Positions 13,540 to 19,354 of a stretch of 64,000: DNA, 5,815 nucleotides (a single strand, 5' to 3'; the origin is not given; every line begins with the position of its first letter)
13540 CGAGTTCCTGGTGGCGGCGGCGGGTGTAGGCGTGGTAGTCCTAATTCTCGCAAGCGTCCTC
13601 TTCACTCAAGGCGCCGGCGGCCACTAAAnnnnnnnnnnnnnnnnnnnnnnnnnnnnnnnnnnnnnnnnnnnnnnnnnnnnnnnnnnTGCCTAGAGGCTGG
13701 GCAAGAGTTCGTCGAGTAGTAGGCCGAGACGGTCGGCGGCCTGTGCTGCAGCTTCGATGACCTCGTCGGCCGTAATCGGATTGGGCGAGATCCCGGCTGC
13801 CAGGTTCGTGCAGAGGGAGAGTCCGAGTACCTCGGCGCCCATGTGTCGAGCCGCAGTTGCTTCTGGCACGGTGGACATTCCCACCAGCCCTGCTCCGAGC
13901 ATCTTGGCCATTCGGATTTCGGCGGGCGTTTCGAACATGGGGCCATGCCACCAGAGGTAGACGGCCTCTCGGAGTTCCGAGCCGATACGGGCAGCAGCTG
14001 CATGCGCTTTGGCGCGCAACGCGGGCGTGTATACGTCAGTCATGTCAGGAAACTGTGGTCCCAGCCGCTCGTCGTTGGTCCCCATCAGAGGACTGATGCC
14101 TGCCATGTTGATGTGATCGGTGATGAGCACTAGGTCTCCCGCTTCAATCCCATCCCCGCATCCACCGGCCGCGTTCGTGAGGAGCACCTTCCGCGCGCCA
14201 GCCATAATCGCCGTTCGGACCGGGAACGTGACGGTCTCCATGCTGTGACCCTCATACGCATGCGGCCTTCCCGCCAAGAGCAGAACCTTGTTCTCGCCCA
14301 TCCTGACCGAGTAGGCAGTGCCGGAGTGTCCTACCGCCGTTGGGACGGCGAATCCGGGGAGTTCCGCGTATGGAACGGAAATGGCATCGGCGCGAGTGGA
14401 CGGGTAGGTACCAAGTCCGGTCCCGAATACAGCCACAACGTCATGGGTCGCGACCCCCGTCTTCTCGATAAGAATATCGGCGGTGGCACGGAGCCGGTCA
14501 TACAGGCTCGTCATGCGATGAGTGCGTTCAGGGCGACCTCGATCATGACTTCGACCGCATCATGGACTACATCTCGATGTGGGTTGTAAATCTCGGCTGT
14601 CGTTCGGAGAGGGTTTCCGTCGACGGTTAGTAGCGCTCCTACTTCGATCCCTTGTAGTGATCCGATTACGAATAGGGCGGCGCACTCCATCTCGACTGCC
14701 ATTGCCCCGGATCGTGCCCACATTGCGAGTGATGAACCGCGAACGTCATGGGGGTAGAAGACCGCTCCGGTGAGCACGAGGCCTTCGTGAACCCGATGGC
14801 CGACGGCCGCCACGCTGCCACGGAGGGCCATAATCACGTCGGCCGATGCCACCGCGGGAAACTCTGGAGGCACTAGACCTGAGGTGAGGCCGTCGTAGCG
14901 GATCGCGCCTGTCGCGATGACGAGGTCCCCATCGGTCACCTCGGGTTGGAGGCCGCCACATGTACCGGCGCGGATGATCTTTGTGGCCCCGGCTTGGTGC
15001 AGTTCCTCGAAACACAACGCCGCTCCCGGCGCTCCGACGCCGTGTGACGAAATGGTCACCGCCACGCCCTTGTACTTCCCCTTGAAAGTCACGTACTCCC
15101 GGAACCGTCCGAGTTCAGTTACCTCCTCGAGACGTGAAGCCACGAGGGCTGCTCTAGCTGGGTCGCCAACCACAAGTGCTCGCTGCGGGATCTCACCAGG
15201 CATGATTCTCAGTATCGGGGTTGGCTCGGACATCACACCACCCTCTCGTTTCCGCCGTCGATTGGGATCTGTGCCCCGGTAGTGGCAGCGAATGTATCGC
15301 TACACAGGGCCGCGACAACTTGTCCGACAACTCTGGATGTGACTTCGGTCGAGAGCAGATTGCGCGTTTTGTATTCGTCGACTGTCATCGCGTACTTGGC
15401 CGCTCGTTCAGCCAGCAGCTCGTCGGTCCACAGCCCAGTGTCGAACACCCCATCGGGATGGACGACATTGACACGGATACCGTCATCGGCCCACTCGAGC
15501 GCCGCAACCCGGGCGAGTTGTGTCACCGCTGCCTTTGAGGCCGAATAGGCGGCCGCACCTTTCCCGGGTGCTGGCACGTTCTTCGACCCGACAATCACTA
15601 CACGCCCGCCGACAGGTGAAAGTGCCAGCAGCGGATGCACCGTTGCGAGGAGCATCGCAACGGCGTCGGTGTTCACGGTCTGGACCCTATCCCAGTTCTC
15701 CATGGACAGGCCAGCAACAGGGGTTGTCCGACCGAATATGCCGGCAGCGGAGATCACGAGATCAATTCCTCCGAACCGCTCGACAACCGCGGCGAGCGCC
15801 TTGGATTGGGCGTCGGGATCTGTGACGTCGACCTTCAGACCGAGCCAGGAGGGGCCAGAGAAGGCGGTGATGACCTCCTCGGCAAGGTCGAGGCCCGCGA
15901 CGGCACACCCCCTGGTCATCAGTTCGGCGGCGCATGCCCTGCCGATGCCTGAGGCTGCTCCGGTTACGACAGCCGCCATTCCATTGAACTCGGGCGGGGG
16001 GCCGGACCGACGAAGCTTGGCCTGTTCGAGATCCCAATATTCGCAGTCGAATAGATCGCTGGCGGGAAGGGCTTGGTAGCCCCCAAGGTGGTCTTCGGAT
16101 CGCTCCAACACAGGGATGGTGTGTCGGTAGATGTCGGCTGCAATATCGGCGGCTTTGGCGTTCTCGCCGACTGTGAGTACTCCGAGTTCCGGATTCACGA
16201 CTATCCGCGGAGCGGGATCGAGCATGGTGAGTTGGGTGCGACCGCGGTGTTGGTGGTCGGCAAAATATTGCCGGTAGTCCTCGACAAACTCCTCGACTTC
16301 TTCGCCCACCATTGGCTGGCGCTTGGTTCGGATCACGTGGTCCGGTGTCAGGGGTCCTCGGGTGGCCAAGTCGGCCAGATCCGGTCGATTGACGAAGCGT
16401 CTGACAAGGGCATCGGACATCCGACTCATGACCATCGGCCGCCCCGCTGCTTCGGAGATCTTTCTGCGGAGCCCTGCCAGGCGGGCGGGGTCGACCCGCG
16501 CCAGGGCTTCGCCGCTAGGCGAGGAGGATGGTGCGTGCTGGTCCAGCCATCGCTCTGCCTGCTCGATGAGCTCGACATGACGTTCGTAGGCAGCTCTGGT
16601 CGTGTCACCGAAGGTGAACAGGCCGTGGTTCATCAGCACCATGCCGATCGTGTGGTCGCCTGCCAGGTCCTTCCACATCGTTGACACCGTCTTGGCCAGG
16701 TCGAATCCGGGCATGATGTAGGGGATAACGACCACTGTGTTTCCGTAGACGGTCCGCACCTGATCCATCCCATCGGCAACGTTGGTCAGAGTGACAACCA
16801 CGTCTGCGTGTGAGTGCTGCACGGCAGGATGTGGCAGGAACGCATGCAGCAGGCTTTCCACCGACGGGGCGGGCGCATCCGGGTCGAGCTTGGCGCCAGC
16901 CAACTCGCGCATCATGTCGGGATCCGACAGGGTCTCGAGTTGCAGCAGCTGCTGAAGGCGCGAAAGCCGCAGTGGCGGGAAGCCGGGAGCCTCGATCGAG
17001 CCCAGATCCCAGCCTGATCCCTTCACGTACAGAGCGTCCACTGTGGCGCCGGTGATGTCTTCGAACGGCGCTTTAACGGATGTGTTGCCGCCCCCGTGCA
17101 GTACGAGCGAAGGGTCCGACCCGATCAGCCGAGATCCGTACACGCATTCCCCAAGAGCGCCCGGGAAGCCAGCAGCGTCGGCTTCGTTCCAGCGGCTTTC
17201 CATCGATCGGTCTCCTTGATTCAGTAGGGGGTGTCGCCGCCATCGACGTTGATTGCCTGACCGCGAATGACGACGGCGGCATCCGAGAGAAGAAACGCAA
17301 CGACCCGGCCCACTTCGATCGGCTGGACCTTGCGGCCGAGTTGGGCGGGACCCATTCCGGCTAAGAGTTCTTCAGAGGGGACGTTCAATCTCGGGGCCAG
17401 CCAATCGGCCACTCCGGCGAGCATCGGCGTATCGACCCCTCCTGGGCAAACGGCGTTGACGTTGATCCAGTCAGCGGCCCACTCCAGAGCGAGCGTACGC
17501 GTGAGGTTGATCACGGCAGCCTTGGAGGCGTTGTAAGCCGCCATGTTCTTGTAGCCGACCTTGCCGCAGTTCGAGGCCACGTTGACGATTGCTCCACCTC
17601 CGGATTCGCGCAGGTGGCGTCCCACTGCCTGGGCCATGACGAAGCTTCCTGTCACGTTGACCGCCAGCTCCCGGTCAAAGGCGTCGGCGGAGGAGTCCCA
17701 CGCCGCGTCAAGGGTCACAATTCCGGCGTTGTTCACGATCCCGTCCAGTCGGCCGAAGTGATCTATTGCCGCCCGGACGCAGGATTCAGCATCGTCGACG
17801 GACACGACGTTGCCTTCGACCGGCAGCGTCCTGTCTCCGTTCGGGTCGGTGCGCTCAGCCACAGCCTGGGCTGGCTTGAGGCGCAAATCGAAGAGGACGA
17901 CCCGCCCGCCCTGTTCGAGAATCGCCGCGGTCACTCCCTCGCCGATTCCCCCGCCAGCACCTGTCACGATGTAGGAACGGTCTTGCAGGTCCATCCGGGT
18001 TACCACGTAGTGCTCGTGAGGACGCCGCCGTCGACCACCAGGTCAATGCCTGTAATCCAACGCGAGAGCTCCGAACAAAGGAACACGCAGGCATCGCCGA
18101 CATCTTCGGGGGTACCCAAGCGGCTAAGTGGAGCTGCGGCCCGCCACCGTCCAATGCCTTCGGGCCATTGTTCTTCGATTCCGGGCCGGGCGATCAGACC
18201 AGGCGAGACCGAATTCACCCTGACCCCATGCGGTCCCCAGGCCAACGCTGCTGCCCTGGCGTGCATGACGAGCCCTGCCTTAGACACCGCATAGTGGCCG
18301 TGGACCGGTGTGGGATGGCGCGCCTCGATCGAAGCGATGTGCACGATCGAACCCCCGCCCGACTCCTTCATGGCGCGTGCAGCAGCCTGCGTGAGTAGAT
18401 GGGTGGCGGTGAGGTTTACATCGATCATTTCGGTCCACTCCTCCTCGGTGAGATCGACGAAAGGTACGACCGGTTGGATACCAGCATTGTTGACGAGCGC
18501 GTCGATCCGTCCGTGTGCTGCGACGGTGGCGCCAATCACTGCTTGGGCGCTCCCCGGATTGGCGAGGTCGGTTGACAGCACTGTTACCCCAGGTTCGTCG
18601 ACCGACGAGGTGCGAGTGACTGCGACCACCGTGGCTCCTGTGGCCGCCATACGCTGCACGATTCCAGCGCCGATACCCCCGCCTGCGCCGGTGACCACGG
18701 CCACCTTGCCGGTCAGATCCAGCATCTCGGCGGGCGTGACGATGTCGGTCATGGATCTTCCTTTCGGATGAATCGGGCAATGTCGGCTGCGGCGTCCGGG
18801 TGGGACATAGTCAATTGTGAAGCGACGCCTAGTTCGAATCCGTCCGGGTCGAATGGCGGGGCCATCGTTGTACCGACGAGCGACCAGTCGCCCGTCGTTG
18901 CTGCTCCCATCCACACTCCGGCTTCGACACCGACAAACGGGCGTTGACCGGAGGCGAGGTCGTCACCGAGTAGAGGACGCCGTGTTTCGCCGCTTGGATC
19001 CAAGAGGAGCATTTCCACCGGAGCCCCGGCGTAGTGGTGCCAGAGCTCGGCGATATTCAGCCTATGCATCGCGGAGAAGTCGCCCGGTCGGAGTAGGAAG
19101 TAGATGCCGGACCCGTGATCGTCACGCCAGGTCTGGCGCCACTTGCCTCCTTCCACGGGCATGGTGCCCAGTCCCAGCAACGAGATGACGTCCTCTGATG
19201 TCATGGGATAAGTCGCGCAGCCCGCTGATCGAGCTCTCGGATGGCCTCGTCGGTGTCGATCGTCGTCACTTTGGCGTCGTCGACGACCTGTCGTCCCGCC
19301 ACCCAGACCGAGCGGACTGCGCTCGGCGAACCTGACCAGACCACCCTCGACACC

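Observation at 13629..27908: Three copies of a ~50-nt intergenic repeat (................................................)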

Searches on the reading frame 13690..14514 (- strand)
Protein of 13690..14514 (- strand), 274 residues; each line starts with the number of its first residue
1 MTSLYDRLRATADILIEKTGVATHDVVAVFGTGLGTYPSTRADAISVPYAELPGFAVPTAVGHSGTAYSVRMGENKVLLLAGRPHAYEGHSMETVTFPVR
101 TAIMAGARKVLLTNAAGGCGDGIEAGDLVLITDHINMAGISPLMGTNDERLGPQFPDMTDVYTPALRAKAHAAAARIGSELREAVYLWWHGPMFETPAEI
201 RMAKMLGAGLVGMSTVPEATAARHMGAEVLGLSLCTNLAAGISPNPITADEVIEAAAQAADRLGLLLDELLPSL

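Call 11: search_protein_families(library=pfam, proteins=[window:13690-14514:-])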
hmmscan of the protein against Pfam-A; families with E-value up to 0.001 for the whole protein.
window:13690-14514:- (274 aa): 1 family
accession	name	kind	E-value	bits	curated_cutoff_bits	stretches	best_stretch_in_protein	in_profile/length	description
PF01048.26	PNP_UDP_1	-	1e-46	159.7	25.1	1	43-271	14-232/233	Phosphorylase superfamily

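Call 14: find_encoding_contigs(protein=window:13690-14514:-, flank=10000, max_places=10)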
Protein window:13690-14514:- (274 aa): 1 contig read that carries it; 1 place shown.
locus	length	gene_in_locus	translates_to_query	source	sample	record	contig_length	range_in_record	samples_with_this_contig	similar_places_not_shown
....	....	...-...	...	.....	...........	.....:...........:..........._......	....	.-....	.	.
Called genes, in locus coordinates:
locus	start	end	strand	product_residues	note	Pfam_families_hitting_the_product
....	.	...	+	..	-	?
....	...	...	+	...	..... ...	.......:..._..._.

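Call 38: find_homologous_proteins(query=window:13690-14514:-, max_evalue=1e-60)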
Query window:13690-14514:- (274 aa): 2103 proteins with E <= 1e-60 among 8000 candidates; the best 120 are listed.
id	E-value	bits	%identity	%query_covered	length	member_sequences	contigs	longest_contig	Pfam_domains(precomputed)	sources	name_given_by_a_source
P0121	1.6e-171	587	99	100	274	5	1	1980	PF01048.27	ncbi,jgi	-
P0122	7.4e-163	558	91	96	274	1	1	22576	PF01048.27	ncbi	-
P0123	5.9e-153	526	87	95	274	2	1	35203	PF01048.27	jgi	jgi:purine-nucleoside phosphorylase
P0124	4.5e-139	480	79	100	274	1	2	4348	PF01048.27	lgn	-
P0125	4.5e-137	474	78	95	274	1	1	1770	PF01048.27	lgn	-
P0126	1.3e-136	472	77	100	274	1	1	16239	PF01048.27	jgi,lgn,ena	-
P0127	3.4e-136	471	78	100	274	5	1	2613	PF01048.27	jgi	jgi:purine-nucleoside phosphorylase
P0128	1.7e-135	469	77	100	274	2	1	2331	PF01048.27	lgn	-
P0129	6.2e-135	467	77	95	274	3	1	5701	PF01048.27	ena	-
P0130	1.1e-134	466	76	100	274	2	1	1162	PF01048.27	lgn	-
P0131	1.1e-133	463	77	100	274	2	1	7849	PF01048.27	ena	-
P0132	1.2e-133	463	77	100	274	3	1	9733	PF01048.27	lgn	-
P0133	7.5e-133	460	76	100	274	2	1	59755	PF01048.27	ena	-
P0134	6.0e-132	457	75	100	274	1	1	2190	PF01048.27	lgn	-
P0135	6.2e-132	457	76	99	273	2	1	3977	PF01048.27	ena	-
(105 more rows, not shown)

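Call 39: find_encoding_contigs(protein=P0122, flank=10000, max_places=3)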
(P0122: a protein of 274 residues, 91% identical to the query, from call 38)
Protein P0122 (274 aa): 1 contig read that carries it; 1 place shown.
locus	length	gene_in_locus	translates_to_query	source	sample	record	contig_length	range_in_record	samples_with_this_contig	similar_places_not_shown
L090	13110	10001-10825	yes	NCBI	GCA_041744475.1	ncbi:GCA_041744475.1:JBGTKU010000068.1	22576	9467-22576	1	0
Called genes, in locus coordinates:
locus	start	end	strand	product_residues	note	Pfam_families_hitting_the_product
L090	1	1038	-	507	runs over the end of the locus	PF00005:ABC_tran, PF13304:AAA_21 (faint), PF00005:ABC_tran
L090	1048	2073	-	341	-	PF02608:Bmp, PF13407:Peripla_BP_4 (weak)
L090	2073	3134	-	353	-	PF01008:IF-2B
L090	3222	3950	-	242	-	PF00392:GntR, PF07702:UTRA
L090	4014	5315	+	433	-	PF01979:Amidohydro_1, PF07969:Amidohydro_3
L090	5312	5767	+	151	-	PF06172:Cupin_5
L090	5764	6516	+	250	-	PF00106:adh_short, PF08659:KR (weak), PF01370:Epimerase (weak), PF13561:adh_short_C2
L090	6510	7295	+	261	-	PF00106:adh_short, PF01370:Epimerase (weak), PF08659:KR, PF13561:adh_short_C2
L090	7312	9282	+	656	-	PF00596:Aldolase_II, PF00106:adh_short, PF01370:Epimerase (weak), PF13561:adh_short_C2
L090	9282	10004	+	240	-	PF01048:PNP_UDP_1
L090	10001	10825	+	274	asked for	PF01048:PNP_UDP_1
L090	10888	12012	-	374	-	-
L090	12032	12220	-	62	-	-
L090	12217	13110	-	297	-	?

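Call 40: find_encoding_contigs(protein=P0123, flank=10000, max_places=4)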
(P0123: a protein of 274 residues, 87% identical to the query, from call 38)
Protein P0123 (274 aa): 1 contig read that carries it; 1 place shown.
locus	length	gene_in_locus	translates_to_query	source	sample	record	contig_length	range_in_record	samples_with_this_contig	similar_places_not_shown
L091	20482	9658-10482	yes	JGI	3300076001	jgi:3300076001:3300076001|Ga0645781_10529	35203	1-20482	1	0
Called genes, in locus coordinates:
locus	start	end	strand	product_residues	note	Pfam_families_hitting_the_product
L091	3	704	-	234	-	?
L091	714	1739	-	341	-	PF02608:Bmp, PF13407:Peripla_BP_4 (weak)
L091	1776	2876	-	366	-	PF01008:IF-2B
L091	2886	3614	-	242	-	PF00392:GntR, PF07702:UTRA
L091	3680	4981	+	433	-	PF01979:Amidohydro_1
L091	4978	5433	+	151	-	PF06172:Cupin_5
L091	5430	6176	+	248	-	PF00106:adh_short, PF01370:Epimerase (weak), PF08659:KR (weak), PF13561:adh_short_C2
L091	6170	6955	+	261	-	PF00106:adh_short, PF01370:Epimerase (weak), PF08659:KR, PF13561:adh_short_C2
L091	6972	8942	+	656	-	PF00596:Aldolase_II, PF00106:adh_short, PF01370:Epimerase (faint), PF13561:adh_short_C2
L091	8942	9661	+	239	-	PF01048:PNP_UDP_1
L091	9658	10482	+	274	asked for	PF01048:PNP_UDP_1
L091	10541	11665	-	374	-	-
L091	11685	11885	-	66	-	-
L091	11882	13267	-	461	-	-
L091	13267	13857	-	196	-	-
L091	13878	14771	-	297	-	PF00561:Abhydrolase_1, PF12146:Hydrolase_4, PF00975:Thioesterase (weak), PF12697:Abhydrolase_6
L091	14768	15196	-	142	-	-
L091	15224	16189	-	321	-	PF00586:AIRS, PF02769:AIRS_C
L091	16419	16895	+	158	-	PF03449:GreA_GreB_N, PF01272:GreA_GreB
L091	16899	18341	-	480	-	PF03448:MgtE_N, PF00571:CBS, PF01769:MgtE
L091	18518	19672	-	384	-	PF00067:p450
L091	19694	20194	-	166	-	-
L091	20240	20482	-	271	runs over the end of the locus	PF01063:Aminotran_4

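Call 41: find_encoding_contigs(protein=P0121, flank=10000, max_places=6)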
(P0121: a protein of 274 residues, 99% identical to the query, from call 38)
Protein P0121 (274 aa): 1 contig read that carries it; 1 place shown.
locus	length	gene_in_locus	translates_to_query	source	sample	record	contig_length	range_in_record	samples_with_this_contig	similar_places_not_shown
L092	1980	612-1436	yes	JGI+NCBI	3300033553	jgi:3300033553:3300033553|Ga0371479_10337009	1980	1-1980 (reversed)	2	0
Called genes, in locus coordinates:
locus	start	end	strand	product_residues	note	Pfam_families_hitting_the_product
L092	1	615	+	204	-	?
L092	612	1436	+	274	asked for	PF01048:PNP_UDP_1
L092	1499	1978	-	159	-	?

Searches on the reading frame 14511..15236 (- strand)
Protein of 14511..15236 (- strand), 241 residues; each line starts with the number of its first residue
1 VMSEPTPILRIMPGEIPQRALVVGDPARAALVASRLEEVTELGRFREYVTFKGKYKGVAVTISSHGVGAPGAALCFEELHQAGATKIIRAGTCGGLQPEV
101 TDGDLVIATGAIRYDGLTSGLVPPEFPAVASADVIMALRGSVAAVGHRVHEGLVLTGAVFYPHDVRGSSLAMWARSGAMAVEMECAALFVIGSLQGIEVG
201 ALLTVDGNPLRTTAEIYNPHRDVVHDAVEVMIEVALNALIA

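Call 11: search_protein_families(library=pfam, proteins=[window:14511-15236:-])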
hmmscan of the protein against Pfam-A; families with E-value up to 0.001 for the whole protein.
window:14511-15236:- (241 aa): 1 family
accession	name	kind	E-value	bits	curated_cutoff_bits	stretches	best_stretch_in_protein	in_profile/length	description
PF01048.26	PNP_UDP_1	-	4.9e-40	137.8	25.1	1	19-236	2-229/233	Phosphorylase superfamily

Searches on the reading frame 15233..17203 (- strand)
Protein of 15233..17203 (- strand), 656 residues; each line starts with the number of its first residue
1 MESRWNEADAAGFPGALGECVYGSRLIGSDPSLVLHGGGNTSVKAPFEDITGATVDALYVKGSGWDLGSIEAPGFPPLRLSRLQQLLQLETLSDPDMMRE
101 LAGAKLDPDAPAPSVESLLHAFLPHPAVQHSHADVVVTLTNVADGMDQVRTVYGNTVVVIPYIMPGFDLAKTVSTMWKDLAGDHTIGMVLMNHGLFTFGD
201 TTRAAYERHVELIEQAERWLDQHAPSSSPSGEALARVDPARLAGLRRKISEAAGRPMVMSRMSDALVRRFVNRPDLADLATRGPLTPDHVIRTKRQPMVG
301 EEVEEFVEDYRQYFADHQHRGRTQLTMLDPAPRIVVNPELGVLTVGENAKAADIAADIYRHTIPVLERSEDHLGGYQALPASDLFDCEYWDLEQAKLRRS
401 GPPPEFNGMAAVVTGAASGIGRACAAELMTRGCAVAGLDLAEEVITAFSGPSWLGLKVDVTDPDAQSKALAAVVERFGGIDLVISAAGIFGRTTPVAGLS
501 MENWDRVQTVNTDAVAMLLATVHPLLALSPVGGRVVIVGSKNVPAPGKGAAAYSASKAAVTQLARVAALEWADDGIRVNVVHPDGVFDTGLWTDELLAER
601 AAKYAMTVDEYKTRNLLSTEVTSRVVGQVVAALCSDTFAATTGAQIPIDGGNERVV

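Call 18: search_protein_families(library=pfam, proteins=[window:15233-17203:-])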
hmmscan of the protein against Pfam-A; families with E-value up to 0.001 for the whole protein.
window:15233-17203:- (656 aa): 5 families
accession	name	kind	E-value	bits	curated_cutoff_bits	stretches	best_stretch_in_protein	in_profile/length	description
PF13561.12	adh_short_C2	-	3.2e-41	141.9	27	1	415-651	1-234/236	Enoyl-(Acyl carrier protein) reductase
PF00106.31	adh_short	-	1.3e-39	136.1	26.6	1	410-593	2-188/195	short chain dehydrogenase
PF00596.27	Aldolase_II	-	2.2e-17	64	22.2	1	30-218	12-181/183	Class II Aldolase and Adducin N-terminal domain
PF08659.16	KR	-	6.6e-05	23.3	22.6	0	412-561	4-157/180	KR domain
PF01370.27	Epimerase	-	0.00026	20.9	20.9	1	412-570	2-159/240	NAD dependent epimerase/dehydratase family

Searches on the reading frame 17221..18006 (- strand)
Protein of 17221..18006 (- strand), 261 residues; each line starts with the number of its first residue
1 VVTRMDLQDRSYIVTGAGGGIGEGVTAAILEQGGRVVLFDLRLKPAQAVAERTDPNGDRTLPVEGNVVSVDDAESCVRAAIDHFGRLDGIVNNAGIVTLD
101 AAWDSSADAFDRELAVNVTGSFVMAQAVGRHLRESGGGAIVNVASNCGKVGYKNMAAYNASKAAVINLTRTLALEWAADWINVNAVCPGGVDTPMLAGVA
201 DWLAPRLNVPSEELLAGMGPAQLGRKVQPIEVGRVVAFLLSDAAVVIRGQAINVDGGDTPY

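Call 18: search_protein_families(library=pfam, proteins=[window:17221-18006:-])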
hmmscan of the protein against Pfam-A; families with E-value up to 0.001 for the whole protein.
window:17221-18006:- (261 aa): 4 families
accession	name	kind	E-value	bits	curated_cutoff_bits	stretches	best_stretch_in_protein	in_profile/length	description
PF13561.12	adh_short_C2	-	4.5e-54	184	27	1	16-257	1-234/236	Enoyl-(Acyl carrier protein) reductase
PF00106.31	adh_short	-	4.7e-52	176.8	26.6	1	13-202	4-193/195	short chain dehydrogenase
PF08659.16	KR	-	4.2e-10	40.3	22.6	1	11-164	2-155/180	KR domain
PF01370.27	Epimerase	-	7.2e-06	26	20.9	1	13-184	2-168/240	NAD dependent epimerase/dehydratase family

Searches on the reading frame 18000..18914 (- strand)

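Call 18: search_protein_families(library=pfam, proteins=[window:18000-18914:-])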
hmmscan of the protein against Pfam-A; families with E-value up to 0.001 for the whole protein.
window:18000-18914:- (304 aa): 6 families
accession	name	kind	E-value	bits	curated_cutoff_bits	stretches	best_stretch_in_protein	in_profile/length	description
PF13561.12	adh_short_C2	-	1.8e-59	201.7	27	1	76-298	1-235/236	Enoyl-(Acyl carrier protein) reductase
PF00106.31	adh_short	-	1.1e-45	156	26.6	1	70-242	1-183/195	short chain dehydrogenase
PF08659.16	KR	-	4.4e-07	30.4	22.6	1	73-211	4-152/180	KR domain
PF01370.27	Epimerase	-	7.5e-06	26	20.9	1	73-195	2-115/240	NAD dependent epimerase/dehydratase family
PF04321.23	RmlD_sub_bind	-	0.0005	19.7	27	1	73-181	4-92/287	RmlD substrate binding domain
PF05368.20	NmrA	-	0.00096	19.3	27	0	71-127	4-67/298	NmrA-like family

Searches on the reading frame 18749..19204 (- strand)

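Call 18: search_protein_families(library=pfam, proteins=[window:18749-19204:-])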
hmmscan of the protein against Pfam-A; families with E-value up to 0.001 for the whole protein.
window:18749-19204:- (151 aa): 1 family
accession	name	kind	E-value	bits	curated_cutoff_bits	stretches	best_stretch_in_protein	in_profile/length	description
PF06172.17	Cupin_5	-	2.1e-31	109.3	25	1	5-125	2-138/139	Cupin superfamily (DUF985)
